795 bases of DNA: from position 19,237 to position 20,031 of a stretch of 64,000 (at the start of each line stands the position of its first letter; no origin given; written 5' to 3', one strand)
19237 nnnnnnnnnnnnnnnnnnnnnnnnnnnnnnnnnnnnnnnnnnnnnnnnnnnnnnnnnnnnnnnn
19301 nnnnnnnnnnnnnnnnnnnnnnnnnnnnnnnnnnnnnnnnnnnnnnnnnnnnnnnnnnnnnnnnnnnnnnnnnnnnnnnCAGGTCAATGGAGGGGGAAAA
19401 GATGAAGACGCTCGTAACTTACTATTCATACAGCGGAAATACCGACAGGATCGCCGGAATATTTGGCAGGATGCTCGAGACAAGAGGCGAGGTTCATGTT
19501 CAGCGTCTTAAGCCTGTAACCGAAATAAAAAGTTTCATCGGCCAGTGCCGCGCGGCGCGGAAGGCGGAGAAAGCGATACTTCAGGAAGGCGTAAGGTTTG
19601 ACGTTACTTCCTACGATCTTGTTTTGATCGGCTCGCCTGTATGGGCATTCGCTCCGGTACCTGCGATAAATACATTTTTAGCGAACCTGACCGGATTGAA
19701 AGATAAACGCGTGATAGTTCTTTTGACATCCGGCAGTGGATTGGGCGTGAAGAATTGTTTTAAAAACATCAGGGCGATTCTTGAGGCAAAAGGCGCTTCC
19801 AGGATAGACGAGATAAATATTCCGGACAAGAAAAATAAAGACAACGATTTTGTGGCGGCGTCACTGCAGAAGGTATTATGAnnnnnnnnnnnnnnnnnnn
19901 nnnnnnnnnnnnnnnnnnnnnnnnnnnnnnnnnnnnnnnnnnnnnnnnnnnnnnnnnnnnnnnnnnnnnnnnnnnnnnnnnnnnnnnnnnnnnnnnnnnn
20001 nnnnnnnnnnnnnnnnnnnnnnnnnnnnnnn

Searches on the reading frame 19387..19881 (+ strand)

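Call 92: search_protein_families(library=pfam, proteins=[window:19387-19881:+], max_evalue=0.001)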
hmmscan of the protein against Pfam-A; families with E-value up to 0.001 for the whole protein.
window:19387-19881:+ (164 aa): 3 families
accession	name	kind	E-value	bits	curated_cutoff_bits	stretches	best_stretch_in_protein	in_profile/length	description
PF12682.12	Flavodoxin_4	-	1.3e-10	41.4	24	1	7-131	1-127/155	Flavodoxin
PF12724.12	Flavodoxin_5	-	0.00029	21.6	27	0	68-118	36-87/145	Flavodoxin domain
PF03358.20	FMN_red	-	0.00056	20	24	1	16-137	13-137/152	NADPH-dependent FMN reductase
